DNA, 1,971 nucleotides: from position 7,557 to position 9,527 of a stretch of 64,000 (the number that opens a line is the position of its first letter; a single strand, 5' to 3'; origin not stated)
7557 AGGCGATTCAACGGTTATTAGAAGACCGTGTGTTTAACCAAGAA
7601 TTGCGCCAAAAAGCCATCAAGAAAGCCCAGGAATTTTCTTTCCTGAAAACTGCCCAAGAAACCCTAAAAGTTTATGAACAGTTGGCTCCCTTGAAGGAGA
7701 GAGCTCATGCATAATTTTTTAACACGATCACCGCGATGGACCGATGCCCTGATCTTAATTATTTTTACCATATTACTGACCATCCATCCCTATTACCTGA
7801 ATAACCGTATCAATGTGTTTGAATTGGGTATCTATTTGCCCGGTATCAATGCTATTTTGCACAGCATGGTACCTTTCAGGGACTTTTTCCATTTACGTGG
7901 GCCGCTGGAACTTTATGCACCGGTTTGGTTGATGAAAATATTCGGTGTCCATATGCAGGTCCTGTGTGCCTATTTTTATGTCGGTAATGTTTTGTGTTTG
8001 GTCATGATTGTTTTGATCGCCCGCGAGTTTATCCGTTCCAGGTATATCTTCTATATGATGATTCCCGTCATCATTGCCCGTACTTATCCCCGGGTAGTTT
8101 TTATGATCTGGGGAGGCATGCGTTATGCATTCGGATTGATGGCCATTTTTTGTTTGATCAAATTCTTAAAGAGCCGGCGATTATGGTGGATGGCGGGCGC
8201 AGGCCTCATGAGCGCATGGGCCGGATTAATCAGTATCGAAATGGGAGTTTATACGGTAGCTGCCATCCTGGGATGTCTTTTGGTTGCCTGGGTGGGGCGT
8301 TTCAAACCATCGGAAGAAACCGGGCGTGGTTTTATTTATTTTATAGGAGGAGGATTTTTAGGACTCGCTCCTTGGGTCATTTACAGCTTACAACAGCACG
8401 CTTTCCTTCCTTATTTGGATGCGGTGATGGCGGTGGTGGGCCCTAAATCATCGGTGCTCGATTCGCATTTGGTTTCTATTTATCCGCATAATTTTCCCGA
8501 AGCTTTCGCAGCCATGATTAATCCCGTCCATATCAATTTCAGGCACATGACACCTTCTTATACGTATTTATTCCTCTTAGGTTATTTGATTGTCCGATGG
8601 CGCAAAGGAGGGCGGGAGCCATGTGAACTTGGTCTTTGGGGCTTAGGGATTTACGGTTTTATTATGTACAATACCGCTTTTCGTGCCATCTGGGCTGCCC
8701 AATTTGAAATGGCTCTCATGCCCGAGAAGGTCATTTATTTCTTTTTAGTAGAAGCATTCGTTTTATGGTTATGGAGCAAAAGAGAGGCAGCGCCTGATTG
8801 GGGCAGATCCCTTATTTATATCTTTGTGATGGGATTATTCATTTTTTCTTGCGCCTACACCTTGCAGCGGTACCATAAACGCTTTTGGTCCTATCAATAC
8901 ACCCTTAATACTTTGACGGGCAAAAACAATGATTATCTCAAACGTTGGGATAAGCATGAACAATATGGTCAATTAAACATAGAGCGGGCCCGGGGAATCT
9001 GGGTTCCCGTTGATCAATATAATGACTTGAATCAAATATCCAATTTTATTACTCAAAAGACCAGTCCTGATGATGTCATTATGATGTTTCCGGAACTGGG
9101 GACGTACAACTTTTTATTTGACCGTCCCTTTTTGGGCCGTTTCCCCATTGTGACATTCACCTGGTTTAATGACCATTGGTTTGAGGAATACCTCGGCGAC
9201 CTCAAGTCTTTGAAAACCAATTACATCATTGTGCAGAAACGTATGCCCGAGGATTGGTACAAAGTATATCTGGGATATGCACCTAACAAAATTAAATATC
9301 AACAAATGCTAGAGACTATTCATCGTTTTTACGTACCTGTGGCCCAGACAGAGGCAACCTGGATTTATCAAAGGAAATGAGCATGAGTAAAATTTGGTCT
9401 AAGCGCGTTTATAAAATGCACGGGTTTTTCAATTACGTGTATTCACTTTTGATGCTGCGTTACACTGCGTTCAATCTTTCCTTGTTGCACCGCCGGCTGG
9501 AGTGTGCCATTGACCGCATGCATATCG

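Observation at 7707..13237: Tandem duplicated module: a large GT-C-like polytopic membrane protein followed by a SAM methyltransferase, twice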

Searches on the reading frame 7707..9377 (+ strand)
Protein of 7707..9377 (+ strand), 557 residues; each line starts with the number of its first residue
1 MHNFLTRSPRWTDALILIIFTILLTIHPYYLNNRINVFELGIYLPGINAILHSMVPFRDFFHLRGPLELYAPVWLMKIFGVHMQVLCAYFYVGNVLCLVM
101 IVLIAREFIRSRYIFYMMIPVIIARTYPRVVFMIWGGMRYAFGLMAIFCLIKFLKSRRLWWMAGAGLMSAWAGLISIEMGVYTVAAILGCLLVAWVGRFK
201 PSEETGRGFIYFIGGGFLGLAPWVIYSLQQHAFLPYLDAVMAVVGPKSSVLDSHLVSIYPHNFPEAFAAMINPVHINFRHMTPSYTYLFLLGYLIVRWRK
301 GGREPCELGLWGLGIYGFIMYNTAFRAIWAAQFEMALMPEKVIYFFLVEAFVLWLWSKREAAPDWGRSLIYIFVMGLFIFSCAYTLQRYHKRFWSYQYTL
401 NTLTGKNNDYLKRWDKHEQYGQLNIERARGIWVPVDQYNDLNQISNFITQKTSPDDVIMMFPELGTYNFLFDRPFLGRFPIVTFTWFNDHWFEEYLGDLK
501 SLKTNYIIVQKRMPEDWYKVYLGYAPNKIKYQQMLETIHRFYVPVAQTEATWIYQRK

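Call 6: search_protein_families(library=pfam, proteins=[window:7707-9377:+], max_evalue=0.1)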
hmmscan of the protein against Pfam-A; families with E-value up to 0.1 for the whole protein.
window:7707-9377:+ (557 aa): 0 families

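Call 7: find_homologous_proteins(query=window:7707-9377:+)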
Query window:7707-9377:+ (557 aa): 267 proteins with E <= 0.001 among 4026 candidates; the best 120 are listed.
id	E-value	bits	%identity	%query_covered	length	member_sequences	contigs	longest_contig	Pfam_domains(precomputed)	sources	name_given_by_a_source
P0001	0.0e+0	1307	100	100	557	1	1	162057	-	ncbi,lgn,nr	ncbi:MAG: hypothetical protein HY209_00280 [Candidatus Omnitrophica bacterium]|nr:hypothetical prote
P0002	1.4e-240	818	62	100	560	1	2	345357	-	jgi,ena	-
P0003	1.9e-235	802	60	100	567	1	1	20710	-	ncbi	-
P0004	1.1e-231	789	61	100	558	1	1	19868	-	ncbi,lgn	-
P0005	3.6e-219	748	58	100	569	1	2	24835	-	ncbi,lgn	-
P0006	2.8e-218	745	57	99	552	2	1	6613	-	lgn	-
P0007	1.3e-211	723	57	100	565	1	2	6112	-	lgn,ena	-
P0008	1.6e-210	719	55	99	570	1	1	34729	-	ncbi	-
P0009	8.0e-208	710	56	100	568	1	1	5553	-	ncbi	-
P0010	8.5e-206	704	54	100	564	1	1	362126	-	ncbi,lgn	-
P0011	8.0e-200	684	73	71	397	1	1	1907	-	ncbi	-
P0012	4.0e-187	642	49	100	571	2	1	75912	-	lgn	-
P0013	1.1e-182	627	51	99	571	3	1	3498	-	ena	-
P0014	2.1e-182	626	50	99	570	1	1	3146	-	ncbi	-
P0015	5.5e-180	618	50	99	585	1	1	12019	-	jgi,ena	-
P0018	6.1e-171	588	49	99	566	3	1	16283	PF13231.13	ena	-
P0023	7.4e-169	582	49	99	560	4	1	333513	-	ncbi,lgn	-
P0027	1.1e-167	578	48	99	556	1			PF13231.13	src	-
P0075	3.7e-153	530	44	100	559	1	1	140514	-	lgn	-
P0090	3.6e-148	513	42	98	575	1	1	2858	PF13231.13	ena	-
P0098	4.4e-144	500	43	100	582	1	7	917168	-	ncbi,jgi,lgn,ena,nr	ncbi:MAG TPA: hypothetical protein PL155_06675 [Candidatus Omnitrophota bacterium]|nr:hypothetical p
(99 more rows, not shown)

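Call 8: search_solved_structures(query=window:7707-9377:+, max_evalue=10)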
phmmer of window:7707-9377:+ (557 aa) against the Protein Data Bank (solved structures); distinct sequences matched with E-value up to 10: 0.

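Call 9: search_protein_families(library=ncbifam, proteins=[window:7707-9377:+], max_evalue=1)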
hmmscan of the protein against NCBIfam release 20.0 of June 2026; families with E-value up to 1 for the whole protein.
window:7707-9377:+ (557 aa): 0 families

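Call 13: search_solved_structures(query=A1, max_evalue=10, show_alignments=2)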
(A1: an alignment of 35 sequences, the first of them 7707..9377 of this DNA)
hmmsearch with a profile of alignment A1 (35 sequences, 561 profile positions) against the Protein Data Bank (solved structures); distinct sequences matched with E-value up to 10: 1.
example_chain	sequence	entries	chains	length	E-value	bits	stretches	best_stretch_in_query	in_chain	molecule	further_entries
5ncm_B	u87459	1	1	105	0.54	11.8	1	368-432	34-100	Serine/threonine-protein kinase CBK1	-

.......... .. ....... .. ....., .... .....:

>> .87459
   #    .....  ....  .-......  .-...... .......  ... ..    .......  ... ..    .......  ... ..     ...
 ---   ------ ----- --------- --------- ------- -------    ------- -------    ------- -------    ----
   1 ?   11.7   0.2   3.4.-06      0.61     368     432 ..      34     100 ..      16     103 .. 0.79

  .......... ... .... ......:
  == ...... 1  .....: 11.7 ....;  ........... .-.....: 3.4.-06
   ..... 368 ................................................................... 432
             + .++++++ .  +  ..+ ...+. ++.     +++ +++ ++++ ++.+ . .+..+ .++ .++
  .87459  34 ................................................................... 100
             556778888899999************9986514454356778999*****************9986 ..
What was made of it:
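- Tried and rejected: The single hit was a kinase fragment at E 0.54 (calls 8, 13).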

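Call 14: search_protein_families(library=pfam, alignment_id=A1, max_evalue=1)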
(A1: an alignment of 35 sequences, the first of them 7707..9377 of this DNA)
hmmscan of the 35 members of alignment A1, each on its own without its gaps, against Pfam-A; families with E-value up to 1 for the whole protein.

A. member 1, window:7707-9377:+ (557 aa): 1 family
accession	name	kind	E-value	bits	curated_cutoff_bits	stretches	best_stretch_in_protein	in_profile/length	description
PF09803.14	Pet100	-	0.29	11.9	24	1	479-500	17-39/73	Pet100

B. families by the number of members that match (of 35 scanned): 10 families
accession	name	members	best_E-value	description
PF13231.12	PMT_2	16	5.4e-06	Dolichyl-phosphate-mannose-protein mannosyltransferase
PF09803.14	Pet100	6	0.017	Pet100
PF10724.14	DUF2516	2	0.011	Protein of unknown function (DUF2516)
PF21094.3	Nup188_SH3-like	1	0.12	Nup188 SH3-like domain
PF06200.19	tify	1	0.13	tify domain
PF20913.2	ObcA_N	1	0.15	Oxalate Biosynthetic Component A, N-terminal domain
PF04932.20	Wzy_C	1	0.19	O-Antigen ligase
PF21954.1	TUNAR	1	0.24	TUNAR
PF18236.6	AGO_N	1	0.26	Argonaute N domain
PF11044.13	TMEMspv1-c74-12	1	0.74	Plectrovirus spv1-c74 ORF 12 transmembrane protein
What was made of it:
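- On Pfam PMT_2 (PF13231; ArnT/PMT-like sequence family): Among relatives, 16 of 35 hit at E <= 1 (call 14).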

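Call 21: predict_structure(alignment_id=A1)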
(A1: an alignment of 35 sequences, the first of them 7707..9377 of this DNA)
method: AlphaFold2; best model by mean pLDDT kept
length: 557 residues; sequences in the alignment: 35
mean_pLDDT: 90.3   pTM: 0.89
mean pLDDT of the five models: 90.3, 88.5, 88.4, 87.9, 85.8
residues with pLDDT >= 90: 388; 70-90: 148; 50-70: 17; < 50: 4
segments of 3 or more residues with pLDDT < 50: 131-133
pLDDT, mean of each block of 10 residues (from residue 1): 91 97 89 83 92 95 90 96 92 93 96 96 79 66 96 96 98 91 96 91 94 97 95 92 75 70 85 86 92 94 90 95 70 80 96 93 93 94 93 90 90 80 93 93 95 94 91 93 90 95 93 82 88 96 95 96
secondary structure, 60 per line:
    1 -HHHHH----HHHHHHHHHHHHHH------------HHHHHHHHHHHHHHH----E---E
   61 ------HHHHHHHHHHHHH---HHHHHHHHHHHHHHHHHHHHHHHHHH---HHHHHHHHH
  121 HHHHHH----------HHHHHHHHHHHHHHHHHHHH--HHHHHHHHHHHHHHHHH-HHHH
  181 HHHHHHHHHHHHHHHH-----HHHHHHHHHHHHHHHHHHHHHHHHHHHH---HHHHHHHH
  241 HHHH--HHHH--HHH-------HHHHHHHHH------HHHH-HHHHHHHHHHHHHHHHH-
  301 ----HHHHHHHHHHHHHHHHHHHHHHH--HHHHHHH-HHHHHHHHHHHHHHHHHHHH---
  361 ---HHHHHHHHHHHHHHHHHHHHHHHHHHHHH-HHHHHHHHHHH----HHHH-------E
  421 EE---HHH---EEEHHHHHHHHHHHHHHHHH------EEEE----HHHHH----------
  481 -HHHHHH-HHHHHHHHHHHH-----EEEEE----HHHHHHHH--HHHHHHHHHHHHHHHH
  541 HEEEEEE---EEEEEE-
elements in order: H2-6 H11-24 H37-51 H67-79 H83-108 H112-126 H137-156 H159-175 H177-196 H202-229 H233-244 H247-250 H263-271 H278-281 H283-299 H305-327 H330-336 H338-357 H364-392 H394-404 H409-412 E420-422 E432-434 H435-451 E458-461 H466-470 H482-487 H489-500 E506-510 H515-522 H525-541 E542-547 E551-556
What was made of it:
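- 7707..9380 (+): GT-C fold membrane glycosyltransferase A (557 aa; 11 TM helices plus a periplasmic C-terminal alpha/beta domain). AF2 model pLDDT 90.3, pTM 0.89 (call 21).
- On GT-C fold glycosyltransferases (GT-C_A class): AF2 model with pLDDT 90.3 and 11 TM helices (call 21). Loop 25-82 contains helices 37-51 and 67-79 (call 21).
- Fold: AF2 pLDDT 90.3 (call 21).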

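Call 25: find_encoding_contigs(protein=P0002, flank=8000, max_places=2)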
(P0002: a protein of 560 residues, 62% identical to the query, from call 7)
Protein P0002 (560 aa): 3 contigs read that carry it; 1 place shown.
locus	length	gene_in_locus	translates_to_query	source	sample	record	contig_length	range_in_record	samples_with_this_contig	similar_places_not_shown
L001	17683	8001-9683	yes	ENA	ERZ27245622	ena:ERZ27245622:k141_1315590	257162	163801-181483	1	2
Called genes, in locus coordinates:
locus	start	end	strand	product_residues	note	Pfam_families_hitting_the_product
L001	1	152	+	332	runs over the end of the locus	PF00288:GHMP_kinases_N, PF08544:GHMP_kinases_C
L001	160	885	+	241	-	PF00483:NTP_transferase, PF12804:NTP_transf_3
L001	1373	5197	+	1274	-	PF20148:DUF6531, PF25023:TEN_YD-shell, PF05593:RHS_repeat, PF25023:TEN_YD-shell (weak), PF05593:RHS_repeat, PF25023:TEN_YD-shell, PF05593:RHS_repeat, PF25023:TEN_YD-shell (weak)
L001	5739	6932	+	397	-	PF00155:Aminotran_1_2, PF01041:DegT_DnrJ_EryC1, PF00266:Aminotran_5 (weak), PF01053:Cys_Met_Meta_PP, PF01212:Beta_elim_lyase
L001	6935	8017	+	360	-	PF13439:Glyco_transf_4, PF20706:GT4-conflict, PF00534:Glycos_transf_1, PF13692:Glyco_trans_1_4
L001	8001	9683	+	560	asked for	-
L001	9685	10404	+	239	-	-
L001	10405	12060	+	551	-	-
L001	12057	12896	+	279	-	PF00535:Glycos_transf_2 (weak)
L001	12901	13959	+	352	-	PF01075:Glyco_transf_9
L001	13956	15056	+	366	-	PF01041:DegT_DnrJ_EryC1, PF01212:Beta_elim_lyase, PF00155:Aminotran_1_2, PF01053:Cys_Met_Meta_PP, PF00266:Aminotran_5 (weak)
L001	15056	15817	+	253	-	PF00535:Glycos_transf_2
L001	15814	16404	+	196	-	PF08645:PNK3P, PF13419:HAD_2 (faint), PF00702:Hydrolase (weak), PF13242:Hydrolase_like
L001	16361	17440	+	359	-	PF13579:Glyco_trans_4_4 (faint), PF06925:MGDG_synth, PF04101:Glyco_tran_28_C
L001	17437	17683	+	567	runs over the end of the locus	PF17764:PriA_3primeBD, PF18074:PriA_C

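Call 26: find_encoding_contigs(protein=P0098, flank=8000, max_places=2)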
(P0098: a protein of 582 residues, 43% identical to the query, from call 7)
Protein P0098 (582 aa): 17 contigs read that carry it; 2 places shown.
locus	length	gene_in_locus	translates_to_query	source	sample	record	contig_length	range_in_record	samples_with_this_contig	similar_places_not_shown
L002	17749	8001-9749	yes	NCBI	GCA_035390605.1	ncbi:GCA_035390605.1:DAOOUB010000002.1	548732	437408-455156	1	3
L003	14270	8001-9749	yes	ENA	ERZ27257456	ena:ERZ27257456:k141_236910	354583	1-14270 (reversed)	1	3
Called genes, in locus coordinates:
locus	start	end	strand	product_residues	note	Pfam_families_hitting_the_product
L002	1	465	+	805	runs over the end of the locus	PF00515:TPR_1, PF07719:TPR_2, PF13181:TPR_8, PF13414:TPR_11, PF13424:TPR_12, PF14559:TPR_19, PF00515:TPR_1, PF13424:TPR_12, +37 more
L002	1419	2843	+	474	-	PF13372:Alginate_exp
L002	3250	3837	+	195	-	-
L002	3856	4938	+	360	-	PF00142:Fer4_NifH, PF01656:CbiA, PF02374:ArsA_ATPase, PF06564:CBP_BcsQ, PF09140:MipZ, PF10609:ParA, PF13614:AAA_31, PF16561:AMPK1_CBM, +2 more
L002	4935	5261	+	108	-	PF09685:MamF_MmsF (weak)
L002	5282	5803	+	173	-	-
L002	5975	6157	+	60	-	-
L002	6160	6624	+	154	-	-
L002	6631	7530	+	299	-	PF00990:GGDEF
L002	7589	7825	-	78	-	-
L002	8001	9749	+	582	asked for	-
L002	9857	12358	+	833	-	PF03065:Glyco_hydro_57, PF12055:DUF3536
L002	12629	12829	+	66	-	PF00313:CSD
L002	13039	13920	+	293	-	PF06325:PrmA, PF05175:MTS (weak), PF13489:Methyltransf_23 (weak), PF13847:Methyltransf_31 (weak), PF13649:Methyltransf_25 (weak)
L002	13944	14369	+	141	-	PF00472:RF-1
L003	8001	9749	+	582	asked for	-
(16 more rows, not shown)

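Call 33: find_encoding_contigs(protein=P0023, flank=6000, max_places=1)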
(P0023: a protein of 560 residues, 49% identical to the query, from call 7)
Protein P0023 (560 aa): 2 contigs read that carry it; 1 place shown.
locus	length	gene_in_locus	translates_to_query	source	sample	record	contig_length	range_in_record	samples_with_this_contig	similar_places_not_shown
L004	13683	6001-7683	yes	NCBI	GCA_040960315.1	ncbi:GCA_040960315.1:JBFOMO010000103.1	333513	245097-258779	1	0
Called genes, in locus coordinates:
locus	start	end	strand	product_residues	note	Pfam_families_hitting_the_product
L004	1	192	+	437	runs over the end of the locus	PF04932:Wzy_C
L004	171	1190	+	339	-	PF01370:Epimerase, PF04321:RmlD_sub_bind (weak), PF05368:NmrA (weak), PF16363:GDP_Man_Dehyd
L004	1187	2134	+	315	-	PF01073:3Beta_HSD (faint), PF01370:Epimerase, PF02719:Polysacc_synt_2 (faint), PF04321:RmlD_sub_bind (weak), PF16363:GDP_Man_Dehyd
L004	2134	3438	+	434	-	PF04932:Wzy_C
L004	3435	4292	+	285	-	PF01596:Methyltransf_3 (weak), PF13578:Methyltransf_24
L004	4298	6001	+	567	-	-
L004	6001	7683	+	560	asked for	-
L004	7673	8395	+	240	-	-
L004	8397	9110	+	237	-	PF13424:TPR_12 (weak), PF13431:TPR_17 (weak), PF13424:TPR_12 (weak), PF00515:TPR_1, PF07719:TPR_2 (weak), PF13176:TPR_7 (weak), PF13181:TPR_8, PF13414:TPR_11, +6 more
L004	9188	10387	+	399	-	PF00162:PGK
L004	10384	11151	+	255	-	PF00121:TIM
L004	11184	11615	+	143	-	PF03840:SecG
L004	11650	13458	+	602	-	PF00496:SBP_bac_5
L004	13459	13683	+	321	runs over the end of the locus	PF19300:BPD_transp_1_N (weak), PF00528:BPD_transp_1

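Call 34: find_encoding_contigs(protein=P0075, flank=6000, max_places=1)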
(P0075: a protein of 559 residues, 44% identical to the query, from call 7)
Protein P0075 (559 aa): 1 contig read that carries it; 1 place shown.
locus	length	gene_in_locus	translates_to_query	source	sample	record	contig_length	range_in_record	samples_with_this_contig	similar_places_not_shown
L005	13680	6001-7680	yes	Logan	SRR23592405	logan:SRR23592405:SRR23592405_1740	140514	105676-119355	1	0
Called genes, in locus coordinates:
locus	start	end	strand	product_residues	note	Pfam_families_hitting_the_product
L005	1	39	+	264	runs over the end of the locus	PF03808:Glyco_tran_WecG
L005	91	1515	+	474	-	PF13727:CoA_binding_3, PF02397:Bac_transf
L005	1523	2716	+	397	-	PF04932:Wzy_C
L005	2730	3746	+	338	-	PF01370:Epimerase, PF02719:Polysacc_synt_2 (weak), PF04321:RmlD_sub_bind, PF05368:NmrA (weak), PF16363:GDP_Man_Dehyd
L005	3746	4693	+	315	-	PF01370:Epimerase, PF02719:Polysacc_synt_2 (faint), PF04321:RmlD_sub_bind (weak), PF01073:3Beta_HSD (faint), PF16363:GDP_Man_Dehyd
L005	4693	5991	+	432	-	PF04932:Wzy_C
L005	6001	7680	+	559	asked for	-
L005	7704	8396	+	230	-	-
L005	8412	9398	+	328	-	-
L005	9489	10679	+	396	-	PF00162:PGK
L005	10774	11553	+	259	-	PF00121:TIM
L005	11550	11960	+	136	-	PF03840:SecG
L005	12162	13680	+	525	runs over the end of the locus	PF00496:SBP_bac_5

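Call 36: find_related_loci(query=A1, collection=genome_contigs, flank=10000)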
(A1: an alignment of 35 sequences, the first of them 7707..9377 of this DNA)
Query A1 (557 aa) in genome_contigs; peptide patterns used: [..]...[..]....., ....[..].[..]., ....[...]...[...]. (x = any residue, [..] = any of these).
118 stretches matched a pattern; 77 encode a relative of the query (tblastn E <= 1e-3); 75 distinct loci.
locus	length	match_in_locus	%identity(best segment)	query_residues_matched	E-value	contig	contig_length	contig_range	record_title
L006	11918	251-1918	60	1-557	0e+0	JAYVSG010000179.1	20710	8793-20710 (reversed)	MAG: Candidatus Omnitrophota bacterium isolate GL74_DN_concoct_188_sub GL74_DN_concoct_188_sub_178, whole genome shotgun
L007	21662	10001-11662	55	5-556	0e+0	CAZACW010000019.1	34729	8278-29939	MAG TPA_asm: uncultured Planctomycetales bacterium isolate SRP273308_co1_408 genome assembly, contig: NODE_1166_length_3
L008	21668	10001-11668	54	1-556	0e+0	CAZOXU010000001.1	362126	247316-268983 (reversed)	MAG TPA_asm: uncultured Planctomycetales bacterium isolate SRP278252_co2_25 genome assembly, contig: NODE_15_length_3621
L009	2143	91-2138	49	5-557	1e-175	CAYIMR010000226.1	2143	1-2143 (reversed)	MAG TPA_asm: uncultured Planctomycetales bacterium isolate ERP119705_co25_233 genome assembly, contig: NODE_115929_lengt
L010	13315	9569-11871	45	5-557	3e-162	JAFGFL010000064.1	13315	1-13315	MAG: Candidatus Omnitrophota bacterium isolate Zod_Metabat.1316 k87_10734974, whole genome shotgun sequence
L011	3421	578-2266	46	9-556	6e-170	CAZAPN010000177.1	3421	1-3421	MAG TPA_asm: uncultured Planctomycetales bacterium isolate binchicken_co154_239 genome assembly, contig: NODE_67601_leng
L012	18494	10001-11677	44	3-557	2e-161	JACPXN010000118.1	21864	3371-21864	MAG: Candidatus Omnitrophota bacterium isolate NC_groundwater_838_Pr1_B-0.1um_54_17 Montesol18_Bp1_scaffold_1445603, who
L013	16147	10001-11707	47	3-557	3e-156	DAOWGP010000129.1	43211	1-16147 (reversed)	MAG TPA_asm: Candidatus Omnitrophota bacterium isolate CSMAG_1994 CSMAG_1994_k141_5921419_length_43211_cov_55.9659, whol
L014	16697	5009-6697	45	9-557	2e-156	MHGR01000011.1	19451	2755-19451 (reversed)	MAG: Omnitrophica WOR_2 bacterium RIFCSPHIGHO2_02_FULL_52_10 rifcsphigho2_02_scaffold_12745, whole genome shotgun sequen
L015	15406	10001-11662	46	5-557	4e-155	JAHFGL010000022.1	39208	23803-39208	MAG: Candidatus Omnitrophota bacterium isolate nzgw314 NODE_1045_length_39209_cov_4.543415, whole genome shotgun sequenc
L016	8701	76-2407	43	7-557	9e-153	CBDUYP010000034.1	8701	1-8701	MAG TPA_asm: uncultured bacterium isolate SRR22302374_binner13_Refined_60 genome assembly, contig: ERZ26661914.6288, who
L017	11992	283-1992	43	3-557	2e-146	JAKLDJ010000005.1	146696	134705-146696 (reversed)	MAG: Candidatus Omnitrophota bacterium isolate RA.bin107 RA.bin107_5, whole genome shotgun sequence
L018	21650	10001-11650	42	13-557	2e-146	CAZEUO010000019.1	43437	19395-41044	MAG TPA_asm: uncultured Planctomycetales bacterium isolate SRP178908_co1_326 genome assembly, contig: NODE_446_length_43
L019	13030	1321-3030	42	3-557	3e-145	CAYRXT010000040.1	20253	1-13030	MAG TPA_asm: uncultured Planctomycetales bacterium isolate SRP141376_co4_105 genome assembly, contig: NODE_4643_length_2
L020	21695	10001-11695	41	13-557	1e-137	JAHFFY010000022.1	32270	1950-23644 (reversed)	MAG: Candidatus Omnitrophota bacterium isolate nzgw302 NODE_1612_length_32271_cov_3.962395, whole genome shotgun sequenc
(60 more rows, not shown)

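Call 51: search_protein_families(library=pfam, proteins=[P0018, P0027, P0090], max_evalue=0.01)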
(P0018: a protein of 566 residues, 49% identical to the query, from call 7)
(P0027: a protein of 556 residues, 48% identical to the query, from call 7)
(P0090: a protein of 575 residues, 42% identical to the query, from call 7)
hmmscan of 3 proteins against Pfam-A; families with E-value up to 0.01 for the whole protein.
P0018 (566 aa): 1 family
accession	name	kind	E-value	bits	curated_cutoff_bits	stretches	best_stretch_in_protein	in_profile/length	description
PF13231.12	PMT_2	-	5.4e-06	27.1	26.1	1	74-229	3-153/160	Dolichyl-phosphate-mannose-protein mannosyltransferase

P0027 (556 aa): 1 family
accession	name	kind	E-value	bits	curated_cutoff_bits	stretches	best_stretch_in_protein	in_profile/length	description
PF13231.12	PMT_2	-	3.5e-05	24.5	26.1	1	64-220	3-154/160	Dolichyl-phosphate-mannose-protein mannosyltransferase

P0090 (575 aa): 1 family
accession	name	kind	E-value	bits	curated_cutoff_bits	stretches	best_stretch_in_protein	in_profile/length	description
PF13231.12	PMT_2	-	1.4e-05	25.8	26.1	1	71-226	4-153/160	Dolichyl-phosphate-mannose-protein mannosyltransferase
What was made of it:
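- The only Pfam link is PMT_2, a family named after protein O-mannosyltransferases (calls 14, 51).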
